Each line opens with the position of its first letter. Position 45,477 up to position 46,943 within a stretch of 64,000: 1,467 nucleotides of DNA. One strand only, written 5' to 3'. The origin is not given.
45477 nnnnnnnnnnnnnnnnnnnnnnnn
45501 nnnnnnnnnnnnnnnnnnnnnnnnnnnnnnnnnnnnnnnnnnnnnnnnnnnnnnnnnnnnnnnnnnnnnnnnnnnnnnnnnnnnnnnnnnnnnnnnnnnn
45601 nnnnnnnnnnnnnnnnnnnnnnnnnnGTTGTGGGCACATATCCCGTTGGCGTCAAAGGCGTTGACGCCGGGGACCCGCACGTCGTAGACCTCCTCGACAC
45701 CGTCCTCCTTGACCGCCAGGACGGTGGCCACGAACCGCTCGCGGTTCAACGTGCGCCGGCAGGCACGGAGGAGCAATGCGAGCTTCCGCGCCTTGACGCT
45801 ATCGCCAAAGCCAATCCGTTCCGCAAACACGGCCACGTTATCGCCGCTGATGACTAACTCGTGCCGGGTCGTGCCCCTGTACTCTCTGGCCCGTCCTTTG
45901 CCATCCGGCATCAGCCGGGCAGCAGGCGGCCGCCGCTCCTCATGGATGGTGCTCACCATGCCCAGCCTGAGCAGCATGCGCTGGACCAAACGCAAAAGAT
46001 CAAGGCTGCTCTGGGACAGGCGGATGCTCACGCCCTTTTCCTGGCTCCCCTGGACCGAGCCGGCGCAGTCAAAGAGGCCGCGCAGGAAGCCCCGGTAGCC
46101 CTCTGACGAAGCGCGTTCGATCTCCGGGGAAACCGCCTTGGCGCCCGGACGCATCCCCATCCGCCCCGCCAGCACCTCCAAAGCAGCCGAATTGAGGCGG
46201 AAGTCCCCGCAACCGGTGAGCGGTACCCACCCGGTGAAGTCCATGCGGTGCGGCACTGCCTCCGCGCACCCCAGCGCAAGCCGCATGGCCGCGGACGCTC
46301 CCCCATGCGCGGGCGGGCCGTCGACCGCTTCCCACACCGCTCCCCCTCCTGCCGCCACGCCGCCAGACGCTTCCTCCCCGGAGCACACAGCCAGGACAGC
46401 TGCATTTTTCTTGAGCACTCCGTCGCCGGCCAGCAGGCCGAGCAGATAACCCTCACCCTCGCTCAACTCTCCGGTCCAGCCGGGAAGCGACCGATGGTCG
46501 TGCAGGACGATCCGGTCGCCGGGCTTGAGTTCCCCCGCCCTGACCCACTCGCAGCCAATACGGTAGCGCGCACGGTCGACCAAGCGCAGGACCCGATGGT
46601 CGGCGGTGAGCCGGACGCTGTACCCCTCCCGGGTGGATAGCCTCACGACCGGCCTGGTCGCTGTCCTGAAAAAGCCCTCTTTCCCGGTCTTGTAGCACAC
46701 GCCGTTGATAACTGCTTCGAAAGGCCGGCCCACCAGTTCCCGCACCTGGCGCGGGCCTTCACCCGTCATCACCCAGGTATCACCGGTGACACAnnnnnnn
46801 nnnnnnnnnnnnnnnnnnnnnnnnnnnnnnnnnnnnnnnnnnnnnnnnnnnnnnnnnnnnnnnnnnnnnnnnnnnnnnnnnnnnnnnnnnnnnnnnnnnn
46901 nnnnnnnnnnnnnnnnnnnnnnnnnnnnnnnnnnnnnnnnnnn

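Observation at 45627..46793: Full-length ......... intein splitting the catalytic cysteine loop of the class II ribonucleotide reductase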

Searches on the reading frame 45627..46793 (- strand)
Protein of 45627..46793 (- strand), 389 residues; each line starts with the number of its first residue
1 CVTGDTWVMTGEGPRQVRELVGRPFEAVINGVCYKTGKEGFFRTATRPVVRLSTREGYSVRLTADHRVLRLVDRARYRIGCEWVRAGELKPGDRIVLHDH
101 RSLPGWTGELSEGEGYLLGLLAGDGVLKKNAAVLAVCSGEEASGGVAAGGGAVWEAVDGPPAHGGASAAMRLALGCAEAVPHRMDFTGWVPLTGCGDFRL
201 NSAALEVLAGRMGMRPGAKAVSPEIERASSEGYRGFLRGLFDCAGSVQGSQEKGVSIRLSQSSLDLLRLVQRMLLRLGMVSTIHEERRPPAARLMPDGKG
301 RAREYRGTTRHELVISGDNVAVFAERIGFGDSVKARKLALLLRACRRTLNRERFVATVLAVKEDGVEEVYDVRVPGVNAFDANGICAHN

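Call 5: search_protein_families(library=pfam, proteins=[window:45627-46793:-], max_evalue=0.1)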
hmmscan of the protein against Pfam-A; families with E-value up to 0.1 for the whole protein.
window:45627-46793:- (389 aa): 5 families
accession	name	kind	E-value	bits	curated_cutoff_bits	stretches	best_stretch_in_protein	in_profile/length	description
PF14528.11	LAGLIDADG_3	-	1.9e-23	83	22.5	1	233-328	3-82/82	LAGLIDADG-like domain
PF14890.11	Intein_splicing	-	1.4e-10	41.7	35.8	1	40-389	40-155/155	Intein splicing domain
PF05204.19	Hom_end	-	0.017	15.7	21.1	0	235-264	16-45/110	Homing endonuclease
PF07183.16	DUF1403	-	0.018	14.9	31.8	1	168-245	166-241/312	Protein of unknown function (DUF1403)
PF14527.11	LAGLIDADG_WhiA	-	0.051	14.1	23.2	0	234-288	2-55/93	WhiA LAGLIDADG-like domain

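Call 6: search_protein_families(library=ncbifam, proteins=[window:45627-46793:-], max_evalue=0.1)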
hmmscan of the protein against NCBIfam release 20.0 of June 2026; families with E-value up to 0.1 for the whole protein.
window:45627-46793:- (389 aa): 10 families
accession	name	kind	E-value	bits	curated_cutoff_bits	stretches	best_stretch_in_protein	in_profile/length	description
NF006207.0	PRK08332.1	equivalog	4.9e-21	73.7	2400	2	225-389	1089-1241/1684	vitamin B12-dependent ribonucleotide reductase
NF005852.0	PRK07773.1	equivalog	3.7e-18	65.2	780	3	1-133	398-527/886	replicative DNA helicase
NF038098.1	GyrA_w_intein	exception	1.1e-13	50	1850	1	40-286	165-389/1232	intein-containing DNA gyrase subunit A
NF003159.0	PRK04132.1-4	equivalog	4.6e-10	38.2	999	2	45-119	119-189/852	replication factor C small subunit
TIGR01445.1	intein_Nterm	domain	1.5e-07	32.3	24.5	1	1-69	1-82/83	intein N-terminal splicing region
NF011418.0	PRK14845.1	equivalog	5.8e-06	24.3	756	1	235-347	232-317/1049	translation initiation factor IF-2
NF007072.0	PRK09519.1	equivalog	7e-06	24.7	1024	1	236-373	465-599/790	intein-containing recombinase RecA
NF003158.0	PRK04132.1-3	equivalog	6.4e-05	20.2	1750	1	39-117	115-189/1437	replication factor C small subunit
TIGR01443.1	intein_Cterm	domain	0.00054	20.1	15.6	1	368-389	1-23/24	intein C-terminal splicing region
NF011491.0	PRK14898.1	equivalog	0.0066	14.5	783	1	197-292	301-385/860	DNA-directed RNA polymerase subunit A''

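Call 7: search_solved_structures(query=window:45627-46793:-, max_evalue=0.01, show_alignments=4)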
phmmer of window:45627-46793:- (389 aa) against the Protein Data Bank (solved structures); distinct sequences matched with E-value up to 0.01: 9.
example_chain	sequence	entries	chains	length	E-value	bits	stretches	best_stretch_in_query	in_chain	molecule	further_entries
4o1r_A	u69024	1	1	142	1.9e-05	27.3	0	356-389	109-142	Replicative DNA helicase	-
6frg_A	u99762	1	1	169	5e-05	26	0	356-388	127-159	Replicative DNA helicase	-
6frh_A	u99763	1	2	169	5.1e-05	26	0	356-388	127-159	Replicative DNA helicase,Replicative DNA helicase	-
1am2_A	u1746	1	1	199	6.1e-05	25.7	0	40-98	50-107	MXE GYRA INTEIN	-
4oz6_A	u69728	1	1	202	6.8e-05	25.5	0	40-98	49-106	Mxe gyrA intein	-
1mi8_A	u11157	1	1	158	0.0002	24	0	357-388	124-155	DnaB intein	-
2lqm_A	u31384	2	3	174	0.00053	22.6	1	29-96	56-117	Pho radA intein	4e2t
4e2u_A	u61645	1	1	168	0.00054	22.6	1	29-96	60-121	Pho radA intein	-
6fre_A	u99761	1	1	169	0.0011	21.5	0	356-388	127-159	Replicative DNA helicase,Replicative DNA helicase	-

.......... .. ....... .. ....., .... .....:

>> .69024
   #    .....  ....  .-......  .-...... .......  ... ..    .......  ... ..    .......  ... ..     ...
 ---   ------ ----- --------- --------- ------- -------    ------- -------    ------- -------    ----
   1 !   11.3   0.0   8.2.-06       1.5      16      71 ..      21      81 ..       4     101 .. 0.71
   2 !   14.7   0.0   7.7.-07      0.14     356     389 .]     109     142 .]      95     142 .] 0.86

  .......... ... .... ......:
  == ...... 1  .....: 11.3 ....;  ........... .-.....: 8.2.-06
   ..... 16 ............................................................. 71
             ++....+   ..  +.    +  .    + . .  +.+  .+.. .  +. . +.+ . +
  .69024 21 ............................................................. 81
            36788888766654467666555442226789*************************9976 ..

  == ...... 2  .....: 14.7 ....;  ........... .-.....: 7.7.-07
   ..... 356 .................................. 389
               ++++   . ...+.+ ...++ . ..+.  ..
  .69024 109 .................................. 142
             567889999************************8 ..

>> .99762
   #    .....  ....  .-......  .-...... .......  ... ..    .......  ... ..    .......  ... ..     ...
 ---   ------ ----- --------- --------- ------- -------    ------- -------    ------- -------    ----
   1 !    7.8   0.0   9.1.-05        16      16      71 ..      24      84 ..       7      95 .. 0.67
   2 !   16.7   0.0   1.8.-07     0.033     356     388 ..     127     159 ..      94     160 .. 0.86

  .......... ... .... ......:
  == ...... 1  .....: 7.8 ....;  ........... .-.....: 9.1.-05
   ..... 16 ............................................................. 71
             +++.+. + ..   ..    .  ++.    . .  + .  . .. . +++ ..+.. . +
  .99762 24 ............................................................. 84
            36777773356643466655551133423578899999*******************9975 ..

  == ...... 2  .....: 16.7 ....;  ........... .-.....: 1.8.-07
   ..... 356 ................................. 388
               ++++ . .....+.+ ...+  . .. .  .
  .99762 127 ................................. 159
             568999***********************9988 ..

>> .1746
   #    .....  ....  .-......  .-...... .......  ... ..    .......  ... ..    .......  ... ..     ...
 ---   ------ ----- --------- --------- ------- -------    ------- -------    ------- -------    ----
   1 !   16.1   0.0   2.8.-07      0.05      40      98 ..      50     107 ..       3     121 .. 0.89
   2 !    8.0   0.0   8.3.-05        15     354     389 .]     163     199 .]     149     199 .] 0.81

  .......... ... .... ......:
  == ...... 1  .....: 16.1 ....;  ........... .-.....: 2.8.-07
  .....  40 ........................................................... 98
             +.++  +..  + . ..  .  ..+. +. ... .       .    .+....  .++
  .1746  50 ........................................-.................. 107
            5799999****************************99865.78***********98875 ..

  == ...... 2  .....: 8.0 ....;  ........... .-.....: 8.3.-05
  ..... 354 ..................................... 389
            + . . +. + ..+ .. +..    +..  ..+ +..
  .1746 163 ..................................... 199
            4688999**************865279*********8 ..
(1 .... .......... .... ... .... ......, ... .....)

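Call 8: find_homologous_proteins(query=window:45627-46793:-, max_evalue=0.00001)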
Query window:45627-46793:- (389 aa): 243 proteins with E <= 0.00001 among 8000 candidates; the best 120 are listed.
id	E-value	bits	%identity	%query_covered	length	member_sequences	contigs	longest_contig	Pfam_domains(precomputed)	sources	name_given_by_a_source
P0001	4.7e-125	436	57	100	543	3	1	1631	PF02867.21,PF14528.12,PF14890.12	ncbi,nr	ncbi:MAG: ribonucleoside-diphosphate reductase, partial [Alphaproteobacteria bacterium]|nr:ribonucle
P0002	1.2e-123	431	54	100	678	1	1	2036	PF02867.21,PF14528.12,PF14890.12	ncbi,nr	ncbi:MAG: ribonucleoside-diphosphate reductase, partial [Xanthomonadaceae bacterium]|nr:ribonucleosi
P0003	9.1e-122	425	53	100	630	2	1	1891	PF02867.21,PF14528.12,PF14890.12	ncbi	ncbi:MAG: LAGLIDADG family homing endonuclease, partial [Candidatus Sedimenticola sp. (ex Thyasira t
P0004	1.9e-121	424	52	100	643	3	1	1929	PF02867.21,PF14528.12,PF14890.12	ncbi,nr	ncbi:MAG: ribonucleoside reductase, partial [Proteobacteria bacterium]|nr:ribonucleoside reductase [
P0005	2.8e-121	424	53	100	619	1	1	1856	PF02867.21,PF14528.12,PF14890.12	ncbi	ncbi:MAG: LAGLIDADG family homing endonuclease, partial [Alphaproteobacteria bacterium]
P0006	2.2e-119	417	52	100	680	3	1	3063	PF02867.21,PF00317.27,PF14528.12,PF14890.12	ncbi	ncbi:MAG: LAGLIDADG family homing endonuclease, partial [Kiloniellales bacterium]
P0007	2.4e-118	414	54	100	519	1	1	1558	PF02867.21,PF14528.12,PF14890.12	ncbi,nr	ncbi:MAG: ribonucleoside-diphosphate reductase, partial [Rhodanobacter sp.]|nr:ribonucleoside-diphos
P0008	3.0e-118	414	53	100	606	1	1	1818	PF02867.21,PF14528.12,PF14890.12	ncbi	ncbi:MAG: LAGLIDADG family homing endonuclease, partial [Rhodanobacter sp.]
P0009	9.5e-118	412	54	100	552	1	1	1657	PF02867.21,PF14528.12,PF14890.12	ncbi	ncbi:MAG: LAGLIDADG family homing endonuclease, partial [Betaproteobacteria bacterium]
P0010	1.9e-117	411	52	100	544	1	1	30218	PF02867.21,PF14528.12,PF14890.12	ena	-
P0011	3.8e-117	410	51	100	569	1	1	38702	PF02867.21,PF14528.12,PF14890.12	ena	-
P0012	1.9e-116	408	52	100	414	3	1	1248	PF14528.12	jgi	jgi:ribonucleoside-diphosphate reductase alpha chain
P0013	2.0e-116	408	53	100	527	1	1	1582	PF05204.20,PF02867.21,PF14528.12,PF14890.12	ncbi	ncbi:MAG: ribonucleoside reductase class II, partial [Desulfobacteraceae bacterium]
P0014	7.4e-115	402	52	100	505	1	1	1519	PF02867.21,PF14528.12,PF14890.12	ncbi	ncbi:MAG: LAGLIDADG family homing endonuclease, partial [Nitrospiraceae bacterium]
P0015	1.1e-113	399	52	100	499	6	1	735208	PF02867.21,PF14528.12,PF14890.12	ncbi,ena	-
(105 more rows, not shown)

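Call 25: search_solved_structures(query=A1, max_evalue=0.001, show_alignments=0)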
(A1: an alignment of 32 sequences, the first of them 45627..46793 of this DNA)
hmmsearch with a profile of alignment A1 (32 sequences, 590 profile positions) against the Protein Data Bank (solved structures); distinct sequences matched with E-value up to 0.001: 49.
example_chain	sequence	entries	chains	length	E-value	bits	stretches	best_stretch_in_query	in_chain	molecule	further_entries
1xje_A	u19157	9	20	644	5.1e-33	117.6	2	465-579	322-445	ribonucleotide reductase, B12-dependent | Ribonucleoside-diphosphate reductase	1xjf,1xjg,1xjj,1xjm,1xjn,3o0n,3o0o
1xjk_A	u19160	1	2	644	5.1e-33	117.6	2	465-579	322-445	ribonucleotide reductase, B12-dependent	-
5im3_A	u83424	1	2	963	3.2e-21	78.6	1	473-583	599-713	Ribonucleoside-diphosphate reductase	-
7b9p_A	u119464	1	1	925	9.3e-20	73.8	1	14-93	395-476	Vitamin B12-dependent ribonucleotide reductase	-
7b9q_A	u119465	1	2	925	9.3e-20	73.8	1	14-93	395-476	Vitamin B12-dependent ribonucleotide reductase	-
6l3r_A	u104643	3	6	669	1.5e-17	66.5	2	474-579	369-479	Ribonucleoside-diphosphate reductase large subunit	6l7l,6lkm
2wgh_A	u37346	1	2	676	1.6e-17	66.5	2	474-579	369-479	RIBONUCLEOSIDE-DIPHOSPHATE REDUCTASE LARGE SUBUNIT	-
3hnc_A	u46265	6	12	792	2.4e-17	65.8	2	474-579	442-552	Ribonucleoside-diphosphate reductase large subunit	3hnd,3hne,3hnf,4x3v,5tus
5d1y_A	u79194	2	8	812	2.6e-17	65.7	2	474-579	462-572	Ribonucleoside-diphosphate reductase large subunit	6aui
3s8a_A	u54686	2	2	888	1e-15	60.5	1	474-580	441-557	Ribonucleoside-diphosphate reductase large chain 1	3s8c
3tb9_A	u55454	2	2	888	1e-15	60.5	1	474-580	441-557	Ribonucleoside-diphosphate reductase large chain 1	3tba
1zyz_A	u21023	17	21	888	1e-15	60.5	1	474-580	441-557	Ribonucleoside-diphosphate reductase large chain 1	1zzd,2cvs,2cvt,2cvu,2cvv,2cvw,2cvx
7agj_A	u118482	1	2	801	8.2e-15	57.5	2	475-580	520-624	Ribonucleoside-diphosphate reductase subunit alpha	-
4o1r_A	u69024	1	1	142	1.5e-11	46.7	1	432-464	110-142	Replicative DNA helicase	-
6frh_A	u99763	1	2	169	5.2e-10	41.6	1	433-468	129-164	Replicative DNA helicase,Replicative DNA helicase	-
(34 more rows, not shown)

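Call 32: predict_structure(alignment_id=A1)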
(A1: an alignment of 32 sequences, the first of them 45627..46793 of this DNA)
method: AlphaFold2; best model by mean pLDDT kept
length: 389 residues; sequences in the alignment: 32
mean_pLDDT: 90.8   pTM: 0.89
mean pLDDT of the five models: 90.8, 89.3, 87.7, 87.2, 86.2
residues with pLDDT >= 90: 299; 70-90: 65; 50-70: 8; < 50: 17
segments of 3 or more residues with pLDDT < 50: 141-157
pLDDT, mean of each block of 10 residues (from residue 1): 97 97 98 97 98 98 98 86 98 97 94 97 94 84 40 45 79 96 89 87 96 90 91 98 93 90 95 97 94 85 91 95 97 95 81 90 98 97 97
secondary structure, 60 per line:
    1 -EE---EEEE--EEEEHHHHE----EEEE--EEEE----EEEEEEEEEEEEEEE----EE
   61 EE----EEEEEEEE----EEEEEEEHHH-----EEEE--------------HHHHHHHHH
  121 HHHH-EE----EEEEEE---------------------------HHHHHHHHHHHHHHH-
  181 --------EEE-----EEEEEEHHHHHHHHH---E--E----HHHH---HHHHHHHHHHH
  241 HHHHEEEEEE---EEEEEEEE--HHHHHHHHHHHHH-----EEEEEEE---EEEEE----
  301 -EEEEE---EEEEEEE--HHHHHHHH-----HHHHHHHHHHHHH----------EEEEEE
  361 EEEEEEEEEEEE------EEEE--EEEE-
elements in order: E7-10 E13-16 H17-20 E26-29 E32-35 E40-54 E59-62 E67-74 E79-85 E94-97 H112-124 E132-137 H165-179 E189-191 E197-202 H203-211 H223-226 H230-244 E245-250 E254-261 H264-276 E282-288 E292-296 E302-306 E310-316 H319-326 H332-344 E355-372 E379-382 E385-388

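Call 35: fold_search(model_id=the predicted structure, library=pdb)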
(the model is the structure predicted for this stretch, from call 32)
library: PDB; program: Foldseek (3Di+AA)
matches with E <= 10: 699; with E <= 0.001: 73
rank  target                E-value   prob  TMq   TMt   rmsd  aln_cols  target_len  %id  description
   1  7qsu                  1.1e-17  1.00  0.61  0.65   6.3       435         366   17  Crystal structure of homing endonuclease-associated TliVMA intein (C1A, d333-339) (released 2022-03-30)
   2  7qss                  2.2e-16  1.00  0.60  0.55  10.2       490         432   16  Crystal structure of homing endonuclease-associated TliVMA intein (C1A) (released 2022-03-30)
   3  1dq3                  2.3e-13  1.00  0.55  0.48   7.4       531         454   15  CRYSTAL STRUCTURE OF AN ARCHAEAL INTEIN-ENCODED HOMING ENDONUCLEASE PI-PFUI (released 2000-07-05)
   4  1vde_A                7.0e-13  1.00  0.55  0.50   9.3       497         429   13  PI-SCEI, A HOMING ENDONUCLEASE WITH PROTEIN SPLICING ACTIVITY (released 1998-04-08)
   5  7qst                  1.1e-12  1.00  0.53  0.56  11.9       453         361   16  Crystal structure of homing endonuclease-associated PhoVMA intein (C1A) (released 2022-03-30)
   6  1ef0_A                2.8e-12  1.00  0.56  0.52   8.0       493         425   12  CRYSTAL STRUCTURE OF PI-SCEI MINIPRECURSOR (released 2000-06-07)
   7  1vde_B                3.7e-12  1.00  0.54  0.50   8.5       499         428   13  PI-SCEI, A HOMING ENDONUCLEASE WITH PROTEIN SPLICING ACTIVITY (released 1998-04-08)
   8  1dfa                  7.9e-12  1.00  0.55  0.53   7.4       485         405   12  CRYSTAL STRUCTURE OF PI-SCEI IN C2 SPACE GROUP (released 1999-12-08)
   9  1lws_A                1.5e-11  1.00  0.54  0.50   9.0       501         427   14  Crystal structure of the intein homing endonuclease PI-SceI bound to its recognition sequence (released 2002-09-27)
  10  1um2_B                1.7e-11  1.00  0.54  0.50   7.7       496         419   12  Crystal Structure of the Vma1-Derived Endonuclease with the Ligated Extein Segment (released 2004-09-22)
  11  1lwt_A                4.7e-11  1.00  0.55  0.49   7.4       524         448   12  Crystal structure of the intein homing endonuclease PI-SceI bound to its substrate DNA (Ca2+ free) (released 2002-09-27)
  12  1jva_B                8.9e-11  1.00  0.53  0.49   8.3       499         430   13  CRYSTAL STRUCTURE OF THE VMA1-DERIVED ENDONUCLEASE BEARING THE N AND C EXTEIN PROPEPTIDES (released 2002-08-29)
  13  1jva_A                4.5e-10  1.00  0.53  0.50   8.8       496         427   14  CRYSTAL STRUCTURE OF THE VMA1-DERIVED ENDONUCLEASE BEARING THE N AND C EXTEIN PROPEPTIDES (released 2002-08-29)
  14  1ef0_B                3.8e-09  1.00  0.51  0.51   8.9       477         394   12  CRYSTAL STRUCTURE OF PI-SCEI MINIPRECURSOR (released 2000-06-07)
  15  1um2_A                4.3e-09  1.00  0.55  0.52   8.4       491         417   12  Crystal Structure of the Vma1-Derived Endonuclease with the Ligated Extein Segment (released 2004-09-22)
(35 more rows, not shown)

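Call 38: find_related_loci(query=window:45627-46793:-, collection=metagenome_contigs, flank=3000)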
Query window:45627-46793:- (389 aa) in metagenome_contigs; peptide patterns used: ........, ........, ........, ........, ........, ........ (x = any residue, [..] = any of these).
104 stretches matched a pattern; 9 encode a relative of the query (tblastn E <= 1e-3); 9 distinct loci.
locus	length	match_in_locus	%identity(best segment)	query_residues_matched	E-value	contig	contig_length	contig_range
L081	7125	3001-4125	66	1-389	7e-169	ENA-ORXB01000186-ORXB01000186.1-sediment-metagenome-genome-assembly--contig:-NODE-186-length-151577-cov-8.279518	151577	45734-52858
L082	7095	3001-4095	53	1-389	2e-126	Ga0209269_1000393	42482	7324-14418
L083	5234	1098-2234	52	1-389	9e-124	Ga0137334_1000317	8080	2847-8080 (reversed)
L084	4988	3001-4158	53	1-389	5e-121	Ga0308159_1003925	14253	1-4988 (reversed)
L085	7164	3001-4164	54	1-389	2e-120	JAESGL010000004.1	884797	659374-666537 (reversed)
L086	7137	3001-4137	52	1-389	5e-121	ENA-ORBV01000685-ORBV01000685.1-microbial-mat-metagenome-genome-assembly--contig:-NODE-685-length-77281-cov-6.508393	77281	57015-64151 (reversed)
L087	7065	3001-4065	50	1-389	3e-100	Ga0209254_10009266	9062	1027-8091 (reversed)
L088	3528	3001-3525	52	1-186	4e-55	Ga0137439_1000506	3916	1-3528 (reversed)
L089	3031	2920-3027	67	1-36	3e-11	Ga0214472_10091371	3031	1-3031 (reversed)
